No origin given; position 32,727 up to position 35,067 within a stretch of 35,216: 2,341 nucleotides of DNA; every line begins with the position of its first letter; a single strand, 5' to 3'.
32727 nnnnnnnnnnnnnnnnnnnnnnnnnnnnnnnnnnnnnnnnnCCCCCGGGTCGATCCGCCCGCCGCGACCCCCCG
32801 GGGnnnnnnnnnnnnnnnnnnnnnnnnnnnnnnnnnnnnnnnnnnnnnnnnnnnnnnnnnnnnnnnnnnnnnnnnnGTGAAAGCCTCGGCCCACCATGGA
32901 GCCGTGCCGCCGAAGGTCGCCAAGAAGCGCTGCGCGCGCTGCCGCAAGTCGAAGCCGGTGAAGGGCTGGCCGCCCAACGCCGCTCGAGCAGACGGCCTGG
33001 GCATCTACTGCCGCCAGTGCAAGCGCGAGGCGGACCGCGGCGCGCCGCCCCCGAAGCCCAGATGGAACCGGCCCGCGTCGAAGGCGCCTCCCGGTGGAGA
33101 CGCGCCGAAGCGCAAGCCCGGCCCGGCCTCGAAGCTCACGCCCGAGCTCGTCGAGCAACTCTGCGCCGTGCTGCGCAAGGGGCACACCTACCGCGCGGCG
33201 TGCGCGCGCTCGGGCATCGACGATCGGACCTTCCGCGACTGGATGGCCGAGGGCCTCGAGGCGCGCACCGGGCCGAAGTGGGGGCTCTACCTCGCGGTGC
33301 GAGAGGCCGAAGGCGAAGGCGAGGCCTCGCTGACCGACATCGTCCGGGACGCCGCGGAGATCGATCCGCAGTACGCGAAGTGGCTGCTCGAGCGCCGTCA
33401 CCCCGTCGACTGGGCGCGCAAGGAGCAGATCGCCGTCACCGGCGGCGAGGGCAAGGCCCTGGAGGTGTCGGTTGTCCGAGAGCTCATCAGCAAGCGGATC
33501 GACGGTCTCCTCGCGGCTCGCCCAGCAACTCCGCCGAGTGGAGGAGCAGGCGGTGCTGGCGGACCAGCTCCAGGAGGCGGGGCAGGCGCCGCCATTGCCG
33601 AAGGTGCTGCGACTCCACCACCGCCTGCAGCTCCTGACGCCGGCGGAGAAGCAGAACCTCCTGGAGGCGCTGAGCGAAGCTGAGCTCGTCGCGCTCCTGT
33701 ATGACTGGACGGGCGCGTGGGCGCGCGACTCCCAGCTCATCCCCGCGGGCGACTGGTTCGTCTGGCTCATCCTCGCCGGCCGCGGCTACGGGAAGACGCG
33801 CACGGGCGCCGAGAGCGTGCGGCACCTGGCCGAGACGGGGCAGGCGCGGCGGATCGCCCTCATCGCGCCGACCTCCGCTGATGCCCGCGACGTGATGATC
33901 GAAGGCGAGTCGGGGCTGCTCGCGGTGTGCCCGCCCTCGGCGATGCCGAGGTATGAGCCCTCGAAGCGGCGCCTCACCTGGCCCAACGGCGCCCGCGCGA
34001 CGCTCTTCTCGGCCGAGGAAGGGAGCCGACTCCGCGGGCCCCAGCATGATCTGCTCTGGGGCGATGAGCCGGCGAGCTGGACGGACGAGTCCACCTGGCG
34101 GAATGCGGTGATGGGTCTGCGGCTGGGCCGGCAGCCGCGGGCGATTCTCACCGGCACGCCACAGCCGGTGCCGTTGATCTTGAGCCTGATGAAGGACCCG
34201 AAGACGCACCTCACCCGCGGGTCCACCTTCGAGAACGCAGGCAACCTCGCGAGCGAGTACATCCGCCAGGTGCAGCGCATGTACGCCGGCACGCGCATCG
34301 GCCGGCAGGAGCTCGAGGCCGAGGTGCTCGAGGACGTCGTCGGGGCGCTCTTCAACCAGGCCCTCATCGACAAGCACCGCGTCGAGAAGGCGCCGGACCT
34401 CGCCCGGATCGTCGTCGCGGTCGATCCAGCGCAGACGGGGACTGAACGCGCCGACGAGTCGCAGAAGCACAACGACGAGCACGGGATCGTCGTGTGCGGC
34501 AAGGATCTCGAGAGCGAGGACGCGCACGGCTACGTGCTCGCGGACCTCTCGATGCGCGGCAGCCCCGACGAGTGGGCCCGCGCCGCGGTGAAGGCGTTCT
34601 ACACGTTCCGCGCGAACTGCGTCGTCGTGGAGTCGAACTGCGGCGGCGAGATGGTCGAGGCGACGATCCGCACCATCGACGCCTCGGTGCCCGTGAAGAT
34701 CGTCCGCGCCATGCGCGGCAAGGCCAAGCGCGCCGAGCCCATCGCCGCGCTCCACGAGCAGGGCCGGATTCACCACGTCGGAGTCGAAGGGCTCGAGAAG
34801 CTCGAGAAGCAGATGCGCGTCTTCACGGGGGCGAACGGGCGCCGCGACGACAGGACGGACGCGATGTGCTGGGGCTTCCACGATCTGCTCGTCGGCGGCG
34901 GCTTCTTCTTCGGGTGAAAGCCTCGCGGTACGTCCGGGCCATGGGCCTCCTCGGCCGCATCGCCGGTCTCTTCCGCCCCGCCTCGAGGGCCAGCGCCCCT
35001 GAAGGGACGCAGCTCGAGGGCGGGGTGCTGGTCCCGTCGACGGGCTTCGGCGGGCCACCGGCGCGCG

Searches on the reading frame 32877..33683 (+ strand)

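Call 9: search_protein_families(library=pfam, max_evalue=0.01, proteins=[window:32877-33683:+])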
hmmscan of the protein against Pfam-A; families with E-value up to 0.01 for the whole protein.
window:32877-33683:+ (268 aa): 3 families
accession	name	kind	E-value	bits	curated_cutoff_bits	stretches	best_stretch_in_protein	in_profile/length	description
PF20901.3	Sf6_terminase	-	0.00012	22.5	27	1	88-125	2-40/106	Bacteriophage Sf6, terminase small subunit-like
PF13518.12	HTH_28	-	0.0015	19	25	1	99-123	10-33/52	Helix-turn-helix domain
PF13384.12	HTH_23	-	0.0036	17.5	24.6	1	99-127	13-46/50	Homeodomain-like domain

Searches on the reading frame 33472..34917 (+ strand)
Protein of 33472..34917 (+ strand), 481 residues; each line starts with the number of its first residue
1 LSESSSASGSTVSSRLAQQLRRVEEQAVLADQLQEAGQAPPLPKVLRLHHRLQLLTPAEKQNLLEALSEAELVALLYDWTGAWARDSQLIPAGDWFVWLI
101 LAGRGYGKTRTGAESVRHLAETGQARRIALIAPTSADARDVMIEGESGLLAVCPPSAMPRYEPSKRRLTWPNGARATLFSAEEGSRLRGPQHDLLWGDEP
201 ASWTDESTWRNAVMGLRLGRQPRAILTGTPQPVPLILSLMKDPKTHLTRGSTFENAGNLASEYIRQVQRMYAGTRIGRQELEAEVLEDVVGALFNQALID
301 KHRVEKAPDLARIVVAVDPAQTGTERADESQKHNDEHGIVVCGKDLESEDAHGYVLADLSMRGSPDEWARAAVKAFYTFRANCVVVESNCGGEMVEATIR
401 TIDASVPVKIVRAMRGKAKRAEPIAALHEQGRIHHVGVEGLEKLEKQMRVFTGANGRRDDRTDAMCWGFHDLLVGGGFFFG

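Call 9: search_protein_families(library=pfam, max_evalue=0.01, proteins=[window:33472-34917:+])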
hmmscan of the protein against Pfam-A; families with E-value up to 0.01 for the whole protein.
window:33472-34917:+ (481 aa): 3 families
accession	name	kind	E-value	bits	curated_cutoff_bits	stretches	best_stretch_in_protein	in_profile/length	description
PF03237.21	Terminase_6N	-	1.9e-22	80.4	22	1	99-299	1-213/215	Terminase large subunit, T4likevirus-type, N-terminal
PF17289.8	Terminase_6C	-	1.2e-17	64.7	22.6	1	316-470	2-153/155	Terminase RNaseH-like domain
PF13245.12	AAA_19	-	0.00016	22.3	25.1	1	97-138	13-54/134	AAA domain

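Call 51: search_dna_similar(query=window:33472-34917:+, collection=phages, mode=protein, max_evalue=1e-10, max_rows=15)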
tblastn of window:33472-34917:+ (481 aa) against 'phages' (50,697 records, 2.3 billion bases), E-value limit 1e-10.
Records with a match: 205; places in all: 212; records where one place covers at least 80% of the query: 92.
Best place of each record, by identity: <60% 205.
By first word of the organism name: Vibrio 64; Microbacterium 50; Arthrobacter 18; Gordonia 13; Caulobacter 6; Escherichia 6; Streptomyces 5; Salinibacter 5; Pseudomonas 5; Bacteriophage 4; and 17 more.
By host as written in the record: - 62; Microbacterium foliorum NRRL B-24224 31; Microbacterium foliorum NRRL B-24224 SEA 12; Gordonia terrae 3612 10; Arthrobacter globiformis B-2979 8; Microbacterium paraoxydans NRRL B-14843 5; Escherichia coli K-12 5; Arthrobacter sp. ATCC 21022 4; and 44 more.
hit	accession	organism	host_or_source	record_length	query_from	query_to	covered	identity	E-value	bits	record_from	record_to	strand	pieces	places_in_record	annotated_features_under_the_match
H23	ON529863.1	Brevundimonas phage vB_BpoS-Polewnik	Brevundimonas pondensis LVF1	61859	26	476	94%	47.4%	4e-114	375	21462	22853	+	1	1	terminase large subunit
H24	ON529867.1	Brevundimonas phage vB_BpoS-Strzyga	Brevundimonas pondensis LVF1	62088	77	476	83%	48.9%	1e-114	377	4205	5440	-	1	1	terminase large subunit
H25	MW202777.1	Caudoviricetes sp.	Manatee Spring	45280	77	472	82%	48.5%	6e-109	360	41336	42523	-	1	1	large terminase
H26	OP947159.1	Desulfofustis phage LS06-2018-MD02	-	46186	77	472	82%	47.7%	4e-109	361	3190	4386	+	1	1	terminase large subunit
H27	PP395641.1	Microcystis phage Mae-JY09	Microcystis aeruginosa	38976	85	468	80%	49.0%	6e-103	343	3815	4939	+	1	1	terminase large subunit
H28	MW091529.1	Bacteriophage sp. 103231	sewage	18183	84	475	81%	45.7%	3e-92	312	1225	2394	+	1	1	DNA-packaging protein | hypothetical protein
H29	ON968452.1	Pseudanabaena phage Pan1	Pseudanabaena sp.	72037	84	476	82%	45.2%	6e-99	332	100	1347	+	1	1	terminase large subunit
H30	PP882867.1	Dinoroseobacter phage vB_DshS_R26L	Dinoroseobacter shibae DFL12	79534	84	476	82%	45.2%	7e-98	328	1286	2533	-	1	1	large packaging protein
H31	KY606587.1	Dinoroseobacter phage vB_DshS-R5C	Dinoroseobacter shibae DFL12T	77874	84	474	81%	44.8%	7e-93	314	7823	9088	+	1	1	large packaging protein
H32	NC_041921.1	Dinoroseobacter phage vB_DshS-R5C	Dinoroseobacter shibae DFL12T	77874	84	474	81%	44.8%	7e-93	314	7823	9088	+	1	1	terminase large subunit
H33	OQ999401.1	Actinomycetia phage DSL-LC01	Actinomycetia bacterium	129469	77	474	83%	43.6%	2e-88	301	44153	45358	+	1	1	terminase large subunit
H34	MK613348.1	Roseobacter phage CRP-6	Rhodobacteraceae bacterium FZCC0042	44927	77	476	83%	43.0%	5e-93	314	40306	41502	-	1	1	terminase large subunit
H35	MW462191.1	Bacteriophage sp.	freshwater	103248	85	474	81%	43.9%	3e-88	300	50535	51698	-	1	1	terminase protein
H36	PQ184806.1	Arthrobacter phage MellowYellow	Arthrobacter globiformis B-2979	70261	91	477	80%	43.5%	4e-81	280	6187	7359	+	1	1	17: terminase large subunit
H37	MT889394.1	Arthrobacter phage Odyssey395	Arthrobacter globiformis NRRL B-2979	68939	91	477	80%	43.5%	1e-80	279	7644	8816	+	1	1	22: terminase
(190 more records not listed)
